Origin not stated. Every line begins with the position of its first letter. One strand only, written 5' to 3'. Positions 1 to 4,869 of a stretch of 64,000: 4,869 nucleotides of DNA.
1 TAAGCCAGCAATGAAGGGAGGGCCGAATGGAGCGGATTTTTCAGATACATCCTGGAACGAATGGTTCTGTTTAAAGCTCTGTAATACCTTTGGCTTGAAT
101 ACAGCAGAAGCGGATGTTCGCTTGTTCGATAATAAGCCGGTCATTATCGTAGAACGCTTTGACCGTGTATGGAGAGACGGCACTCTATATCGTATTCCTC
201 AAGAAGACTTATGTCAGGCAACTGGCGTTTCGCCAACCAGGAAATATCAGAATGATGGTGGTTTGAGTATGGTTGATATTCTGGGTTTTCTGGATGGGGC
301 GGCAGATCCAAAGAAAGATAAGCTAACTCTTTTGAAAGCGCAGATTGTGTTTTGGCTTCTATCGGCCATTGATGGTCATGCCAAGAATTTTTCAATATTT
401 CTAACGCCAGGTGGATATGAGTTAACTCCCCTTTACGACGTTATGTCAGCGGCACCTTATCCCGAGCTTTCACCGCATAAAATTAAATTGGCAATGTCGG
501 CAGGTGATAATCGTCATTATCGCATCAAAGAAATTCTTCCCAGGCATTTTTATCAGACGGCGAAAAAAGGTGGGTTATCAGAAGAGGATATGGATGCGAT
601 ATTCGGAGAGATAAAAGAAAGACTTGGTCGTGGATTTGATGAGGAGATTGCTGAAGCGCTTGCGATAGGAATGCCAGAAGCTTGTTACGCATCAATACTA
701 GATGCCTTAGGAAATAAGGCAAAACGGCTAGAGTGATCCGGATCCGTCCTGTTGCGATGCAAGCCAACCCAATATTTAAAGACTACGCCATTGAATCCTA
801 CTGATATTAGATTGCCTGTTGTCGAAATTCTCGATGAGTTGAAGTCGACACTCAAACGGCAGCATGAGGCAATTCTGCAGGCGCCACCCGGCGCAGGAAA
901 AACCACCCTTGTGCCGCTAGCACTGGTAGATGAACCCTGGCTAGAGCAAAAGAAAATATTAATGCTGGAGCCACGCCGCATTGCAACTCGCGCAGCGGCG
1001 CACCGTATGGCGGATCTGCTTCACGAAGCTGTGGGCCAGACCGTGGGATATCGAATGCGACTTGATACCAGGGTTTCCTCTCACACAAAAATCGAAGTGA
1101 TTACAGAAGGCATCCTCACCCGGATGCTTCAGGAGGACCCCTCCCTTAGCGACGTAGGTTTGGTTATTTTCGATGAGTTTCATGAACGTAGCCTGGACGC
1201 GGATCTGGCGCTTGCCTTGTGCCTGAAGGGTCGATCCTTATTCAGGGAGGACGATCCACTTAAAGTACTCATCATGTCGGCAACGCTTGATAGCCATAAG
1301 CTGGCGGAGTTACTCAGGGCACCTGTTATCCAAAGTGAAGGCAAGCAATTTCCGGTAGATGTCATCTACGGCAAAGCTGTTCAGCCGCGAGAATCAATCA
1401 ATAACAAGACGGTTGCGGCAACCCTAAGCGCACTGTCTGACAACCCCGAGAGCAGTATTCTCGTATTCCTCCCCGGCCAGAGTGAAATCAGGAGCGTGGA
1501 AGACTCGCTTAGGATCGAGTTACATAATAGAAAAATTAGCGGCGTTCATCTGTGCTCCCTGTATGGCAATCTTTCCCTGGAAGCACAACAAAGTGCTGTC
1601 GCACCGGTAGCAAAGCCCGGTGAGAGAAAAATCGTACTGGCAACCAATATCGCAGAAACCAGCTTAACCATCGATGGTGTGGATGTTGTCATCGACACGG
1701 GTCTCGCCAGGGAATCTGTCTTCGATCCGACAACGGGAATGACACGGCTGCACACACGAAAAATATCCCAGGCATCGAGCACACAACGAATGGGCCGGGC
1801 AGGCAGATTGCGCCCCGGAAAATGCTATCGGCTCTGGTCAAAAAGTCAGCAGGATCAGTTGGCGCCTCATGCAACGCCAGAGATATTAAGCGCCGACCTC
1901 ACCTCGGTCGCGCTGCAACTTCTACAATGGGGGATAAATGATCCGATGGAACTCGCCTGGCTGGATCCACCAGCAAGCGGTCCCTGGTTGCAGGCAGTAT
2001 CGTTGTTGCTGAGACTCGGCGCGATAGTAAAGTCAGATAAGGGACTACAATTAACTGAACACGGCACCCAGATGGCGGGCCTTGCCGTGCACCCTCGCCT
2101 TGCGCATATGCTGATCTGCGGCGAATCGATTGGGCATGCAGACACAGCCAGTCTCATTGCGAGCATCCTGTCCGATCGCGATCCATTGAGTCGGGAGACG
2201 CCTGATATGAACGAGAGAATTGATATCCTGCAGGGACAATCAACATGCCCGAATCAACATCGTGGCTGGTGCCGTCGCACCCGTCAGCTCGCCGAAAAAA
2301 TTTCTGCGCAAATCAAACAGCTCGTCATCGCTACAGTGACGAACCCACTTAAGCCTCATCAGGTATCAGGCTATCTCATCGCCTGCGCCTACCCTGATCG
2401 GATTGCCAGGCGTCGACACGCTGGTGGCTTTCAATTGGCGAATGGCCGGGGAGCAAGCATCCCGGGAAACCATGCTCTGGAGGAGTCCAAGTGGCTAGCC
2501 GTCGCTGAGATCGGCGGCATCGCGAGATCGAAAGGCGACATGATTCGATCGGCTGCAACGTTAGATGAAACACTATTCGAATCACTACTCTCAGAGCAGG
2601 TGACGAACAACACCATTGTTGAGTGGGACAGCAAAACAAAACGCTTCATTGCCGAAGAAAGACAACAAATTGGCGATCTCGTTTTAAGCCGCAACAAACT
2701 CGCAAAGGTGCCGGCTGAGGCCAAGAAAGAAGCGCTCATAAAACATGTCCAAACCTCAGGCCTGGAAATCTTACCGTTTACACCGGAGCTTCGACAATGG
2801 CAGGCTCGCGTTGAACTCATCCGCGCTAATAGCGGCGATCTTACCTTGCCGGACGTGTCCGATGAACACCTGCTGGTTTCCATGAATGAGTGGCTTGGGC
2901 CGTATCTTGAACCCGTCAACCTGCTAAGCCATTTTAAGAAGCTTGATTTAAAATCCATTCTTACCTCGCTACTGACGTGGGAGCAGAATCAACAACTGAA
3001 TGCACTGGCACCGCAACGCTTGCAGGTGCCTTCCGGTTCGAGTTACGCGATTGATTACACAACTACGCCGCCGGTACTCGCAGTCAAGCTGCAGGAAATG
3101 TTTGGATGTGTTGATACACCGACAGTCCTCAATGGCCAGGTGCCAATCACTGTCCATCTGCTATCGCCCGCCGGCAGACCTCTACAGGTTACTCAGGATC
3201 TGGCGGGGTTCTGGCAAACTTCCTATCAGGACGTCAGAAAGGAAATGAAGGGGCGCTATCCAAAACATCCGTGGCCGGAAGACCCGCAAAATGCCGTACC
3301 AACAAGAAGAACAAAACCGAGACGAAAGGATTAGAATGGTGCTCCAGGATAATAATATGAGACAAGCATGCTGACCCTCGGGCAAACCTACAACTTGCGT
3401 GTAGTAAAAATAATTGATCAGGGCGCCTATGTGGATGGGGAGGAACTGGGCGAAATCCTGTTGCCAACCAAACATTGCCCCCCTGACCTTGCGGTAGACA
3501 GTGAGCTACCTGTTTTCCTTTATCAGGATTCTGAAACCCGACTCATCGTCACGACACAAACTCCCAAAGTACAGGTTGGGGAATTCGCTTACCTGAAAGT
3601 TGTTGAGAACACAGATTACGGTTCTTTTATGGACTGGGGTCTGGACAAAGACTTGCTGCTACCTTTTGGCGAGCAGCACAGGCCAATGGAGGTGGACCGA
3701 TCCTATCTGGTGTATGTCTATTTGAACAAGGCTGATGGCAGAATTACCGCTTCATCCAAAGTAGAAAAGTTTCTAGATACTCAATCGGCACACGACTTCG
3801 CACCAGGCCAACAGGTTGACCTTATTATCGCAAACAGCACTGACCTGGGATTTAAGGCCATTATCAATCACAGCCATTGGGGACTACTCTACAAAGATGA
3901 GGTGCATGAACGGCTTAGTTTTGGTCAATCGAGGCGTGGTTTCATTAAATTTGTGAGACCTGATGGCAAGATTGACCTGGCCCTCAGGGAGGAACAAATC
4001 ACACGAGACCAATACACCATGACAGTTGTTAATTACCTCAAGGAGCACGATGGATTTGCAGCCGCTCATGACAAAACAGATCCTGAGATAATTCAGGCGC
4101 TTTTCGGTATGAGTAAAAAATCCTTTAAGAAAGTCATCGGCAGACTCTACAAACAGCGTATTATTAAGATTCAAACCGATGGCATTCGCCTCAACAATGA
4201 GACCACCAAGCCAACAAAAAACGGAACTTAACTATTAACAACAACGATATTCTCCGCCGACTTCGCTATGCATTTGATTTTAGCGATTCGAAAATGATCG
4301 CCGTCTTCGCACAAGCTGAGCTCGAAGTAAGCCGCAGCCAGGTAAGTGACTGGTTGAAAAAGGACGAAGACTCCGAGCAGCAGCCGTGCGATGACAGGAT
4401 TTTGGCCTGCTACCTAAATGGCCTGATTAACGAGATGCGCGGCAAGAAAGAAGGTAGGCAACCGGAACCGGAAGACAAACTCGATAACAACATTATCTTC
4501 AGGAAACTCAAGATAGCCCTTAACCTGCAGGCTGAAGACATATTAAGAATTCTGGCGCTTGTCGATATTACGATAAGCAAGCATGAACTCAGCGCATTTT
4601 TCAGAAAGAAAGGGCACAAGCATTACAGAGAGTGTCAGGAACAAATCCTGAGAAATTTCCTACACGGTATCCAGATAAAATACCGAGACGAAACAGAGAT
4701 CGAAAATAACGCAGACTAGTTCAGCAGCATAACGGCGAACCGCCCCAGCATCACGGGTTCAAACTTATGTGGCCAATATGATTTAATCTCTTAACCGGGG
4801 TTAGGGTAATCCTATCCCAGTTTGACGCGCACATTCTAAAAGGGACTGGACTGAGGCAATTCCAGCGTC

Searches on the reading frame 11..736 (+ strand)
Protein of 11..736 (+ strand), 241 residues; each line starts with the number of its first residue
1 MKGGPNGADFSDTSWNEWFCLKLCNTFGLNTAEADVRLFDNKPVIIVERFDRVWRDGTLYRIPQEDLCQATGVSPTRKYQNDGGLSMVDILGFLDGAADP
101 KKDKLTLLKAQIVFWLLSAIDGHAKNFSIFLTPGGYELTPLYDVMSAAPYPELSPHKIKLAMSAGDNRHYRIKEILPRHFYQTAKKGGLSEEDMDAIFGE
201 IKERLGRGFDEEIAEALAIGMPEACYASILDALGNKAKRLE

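Call 25: search_protein_families(library=pfam, max_evalue=0.00001, proteins=[window:11-736:+])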
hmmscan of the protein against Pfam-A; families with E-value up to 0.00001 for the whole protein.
window:11-736:+ (241 aa): 1 family
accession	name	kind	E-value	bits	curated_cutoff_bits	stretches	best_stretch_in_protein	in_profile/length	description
PF07804.18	HipA_C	-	5.2e-42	144.4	30.5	1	8-204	29-208/213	HipA-like C-terminal domain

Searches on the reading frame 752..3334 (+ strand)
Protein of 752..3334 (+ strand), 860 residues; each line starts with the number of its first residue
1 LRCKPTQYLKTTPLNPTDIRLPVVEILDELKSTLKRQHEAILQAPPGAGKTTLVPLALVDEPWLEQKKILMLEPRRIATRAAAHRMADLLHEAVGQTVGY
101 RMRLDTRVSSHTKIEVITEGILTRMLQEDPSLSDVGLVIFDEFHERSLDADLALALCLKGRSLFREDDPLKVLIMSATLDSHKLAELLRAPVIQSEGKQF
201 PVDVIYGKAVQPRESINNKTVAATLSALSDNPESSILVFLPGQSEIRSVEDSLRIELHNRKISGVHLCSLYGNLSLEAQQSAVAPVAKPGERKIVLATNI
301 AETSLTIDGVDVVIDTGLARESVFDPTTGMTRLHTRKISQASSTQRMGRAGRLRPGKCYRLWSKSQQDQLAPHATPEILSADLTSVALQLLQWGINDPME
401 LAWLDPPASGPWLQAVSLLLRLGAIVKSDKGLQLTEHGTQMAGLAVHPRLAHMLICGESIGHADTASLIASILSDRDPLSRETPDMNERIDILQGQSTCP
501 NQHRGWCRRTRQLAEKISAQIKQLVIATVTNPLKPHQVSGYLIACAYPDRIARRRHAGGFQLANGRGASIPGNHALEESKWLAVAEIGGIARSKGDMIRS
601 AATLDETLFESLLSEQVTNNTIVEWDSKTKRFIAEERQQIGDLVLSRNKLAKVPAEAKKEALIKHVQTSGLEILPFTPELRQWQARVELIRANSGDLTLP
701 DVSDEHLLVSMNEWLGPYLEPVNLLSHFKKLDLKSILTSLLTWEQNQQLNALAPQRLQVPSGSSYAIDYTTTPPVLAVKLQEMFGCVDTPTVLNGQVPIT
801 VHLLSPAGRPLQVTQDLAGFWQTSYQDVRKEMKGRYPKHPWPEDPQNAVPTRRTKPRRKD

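Call 25: search_protein_families(library=pfam, max_evalue=0.00001, proteins=[window:752-3334:+])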
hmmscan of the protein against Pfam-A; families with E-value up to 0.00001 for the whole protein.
window:752-3334:+ (860 aa): 5 families
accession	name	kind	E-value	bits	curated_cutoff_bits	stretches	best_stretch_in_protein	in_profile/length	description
PF08482.15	HrpB_C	-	7.4e-55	185.3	25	1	714-845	1-133/133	ATP-dependent helicase C-terminal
PF00271.37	Helicase_C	-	1e-13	51.9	23.5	1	226-353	8-109/110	Helicase conserved C-terminal domain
PF00270.35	DEAD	-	1.5e-13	51.3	26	1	34-185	11-165/167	DEAD/DEAH box helicase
PF24473.1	CON_HrpB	-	3.9e-09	36.6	27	1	616-648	1-33/35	ATP-dependent RNA helicase HrpB, connector region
PF04851.21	ResIII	-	1.3e-08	35.3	22.5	1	25-179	10-162/164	Type III restriction enzyme, res subunit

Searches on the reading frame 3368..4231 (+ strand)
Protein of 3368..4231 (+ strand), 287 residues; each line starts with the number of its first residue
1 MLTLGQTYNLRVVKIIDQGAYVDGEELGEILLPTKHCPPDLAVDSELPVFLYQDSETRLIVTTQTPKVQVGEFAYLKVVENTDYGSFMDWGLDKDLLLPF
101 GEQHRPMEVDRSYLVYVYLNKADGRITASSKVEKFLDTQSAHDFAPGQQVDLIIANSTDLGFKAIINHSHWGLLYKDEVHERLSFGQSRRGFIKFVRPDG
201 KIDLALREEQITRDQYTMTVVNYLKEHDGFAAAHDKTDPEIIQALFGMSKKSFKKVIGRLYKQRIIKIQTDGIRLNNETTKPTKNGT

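Call 3: search_protein_families(library=pfam, proteins=[window:3368-4231:+])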
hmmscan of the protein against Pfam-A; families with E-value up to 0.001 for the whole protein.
window:3368-4231:+ (287 aa): 2 families
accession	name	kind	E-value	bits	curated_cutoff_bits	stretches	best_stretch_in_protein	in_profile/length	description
PF13509.12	S1_2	-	3.1e-29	101.3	21.8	2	4-64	1-61/61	S1 domain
PF17783.7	CvfB_WH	-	1.1e-21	76.8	22.9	1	219-275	2-58/58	CvfB-like winged helix domain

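Call 4: search_protein_families(library=ncbifam, proteins=[window:3368-4231:+])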
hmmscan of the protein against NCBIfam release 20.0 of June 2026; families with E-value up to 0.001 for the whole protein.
window:3368-4231:+ (287 aa): 0 families

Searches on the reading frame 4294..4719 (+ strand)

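Call 3: search_protein_families(library=pfam, proteins=[window:4294-4719:+])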
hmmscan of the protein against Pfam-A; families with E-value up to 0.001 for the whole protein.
window:4294-4719:+ (141 aa): 1 family
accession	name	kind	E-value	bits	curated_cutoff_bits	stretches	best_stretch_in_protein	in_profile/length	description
PF07308.18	DUF1456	-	6.9e-45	151.6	27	2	65-131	1-67/68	Protein of unknown function (DUF1456)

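Call 4: search_protein_families(library=ncbifam, proteins=[window:4294-4719:+])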
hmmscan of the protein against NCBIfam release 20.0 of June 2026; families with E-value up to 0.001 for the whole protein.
window:4294-4719:+ (141 aa): 0 families
